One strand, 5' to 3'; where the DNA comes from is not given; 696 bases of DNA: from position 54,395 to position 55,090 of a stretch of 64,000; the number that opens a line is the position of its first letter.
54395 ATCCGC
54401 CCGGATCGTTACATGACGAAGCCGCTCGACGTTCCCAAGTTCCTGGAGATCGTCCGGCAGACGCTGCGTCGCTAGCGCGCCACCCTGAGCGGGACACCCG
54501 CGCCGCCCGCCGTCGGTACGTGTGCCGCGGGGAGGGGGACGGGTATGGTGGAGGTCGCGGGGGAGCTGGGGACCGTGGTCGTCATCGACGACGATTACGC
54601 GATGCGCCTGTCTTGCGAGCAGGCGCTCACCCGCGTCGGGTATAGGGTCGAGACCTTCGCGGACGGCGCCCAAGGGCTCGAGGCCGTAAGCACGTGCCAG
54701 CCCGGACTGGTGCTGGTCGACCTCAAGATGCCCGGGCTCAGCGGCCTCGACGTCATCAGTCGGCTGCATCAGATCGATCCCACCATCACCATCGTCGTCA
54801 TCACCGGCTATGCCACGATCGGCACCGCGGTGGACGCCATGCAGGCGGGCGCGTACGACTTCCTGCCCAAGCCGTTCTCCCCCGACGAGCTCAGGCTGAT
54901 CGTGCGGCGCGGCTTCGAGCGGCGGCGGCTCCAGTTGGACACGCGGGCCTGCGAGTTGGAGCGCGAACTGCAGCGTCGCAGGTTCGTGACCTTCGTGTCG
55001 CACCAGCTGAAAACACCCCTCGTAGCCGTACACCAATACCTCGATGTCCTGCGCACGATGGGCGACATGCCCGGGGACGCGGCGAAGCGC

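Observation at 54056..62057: Cytoplasmic four-subunit [NiFe]-hydrogenase translationally coupled to three receiver proteins and bracketed by two histidine kinases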

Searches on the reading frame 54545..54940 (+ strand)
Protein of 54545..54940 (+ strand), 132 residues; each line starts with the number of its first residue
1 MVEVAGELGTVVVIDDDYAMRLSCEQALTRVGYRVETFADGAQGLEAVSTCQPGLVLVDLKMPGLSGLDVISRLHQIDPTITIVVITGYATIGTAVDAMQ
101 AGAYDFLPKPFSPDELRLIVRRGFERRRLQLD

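Call 42: search_protein_families(library=ncbifam, proteins=[window:54545-54940:+], max_evalue=0.01)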
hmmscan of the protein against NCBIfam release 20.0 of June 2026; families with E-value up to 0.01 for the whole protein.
seq(132 aa): 104 families (the best 25 are shown)
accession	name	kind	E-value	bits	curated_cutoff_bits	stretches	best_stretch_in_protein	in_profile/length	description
TIGR01818.1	ntrC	equivalog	5.1e-31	108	558.6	1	11-126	1-116/463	nitrogen regulation protein NR(I)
NF006900.1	PRK09390.1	equivalog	8e-29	100.6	255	1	9-126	5-122/203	response regulator FixJ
NF008176.1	PRK10923.1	equivalog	9.6e-27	93.7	620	1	9-125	4-120/469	nitrogen regulation protein NR(I)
NF047793.1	ResRegPgtA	equivalog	1.7e-25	89.8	650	1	10-130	7-127/414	two-component system response regulator PgtA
NF008469.0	PRK11361.1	equivalog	4.3e-25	88.3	714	1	10-129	6-125/461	acetoacetate metabolism transcriptional regulator AtoC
NF051870.1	NAssimRespRegNtrX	equivalog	5.4e-24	84.9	600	1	11-130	4-125/452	nitrogen assimilation response regulator NtrX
NF040749.1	tetrathio_RR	equivalog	7.7e-24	84.5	290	1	11-125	2-116/191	tetrathionate respiration response regulator TtrR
NF033791.1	ActR_PrrA_rreg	equivalog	1.6e-21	77.1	250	1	10-117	3-110/173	ActR/PrrA/RegA family redox response regulator transcription factor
NF053512.1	nitric_RR_NosR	exception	3.2e-21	75.9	400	1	11-130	1-121/422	response regulator c-di-GMP phosphodiesterase, NosR family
NF045944.1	ResRegRpaBCyano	equivalog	8.6e-21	74.4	330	1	12-122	1-110/229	response regulator transcription factor RpaB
NF045505.1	RR_RssB_Pseudo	equivalog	1.1e-20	74.1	700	1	10-131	7-129/394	two-component system response regulator RssB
NF041946.1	LuxO_transreg_Vib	equivalog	1.4e-20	73.5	800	1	26-124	14-112/463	quorum-sensing sigma-54 dependent transcriptional regulator LuxO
NF040689.1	MtrAB_MtrA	equivalog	1.1e-18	67.5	300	1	11-122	1-111/219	MtrAB system response regulator MtrA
NF046022.1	RespRegCpdRBruc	equivalog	1.5e-17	63.7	180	1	11-115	4-108/120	cell cycle two-component system response regulator CpdR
NF041733.1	resp_reg_CseB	equivalog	1.6e-17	63.6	350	1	11-123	3-114/228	two-component system response regulator CseB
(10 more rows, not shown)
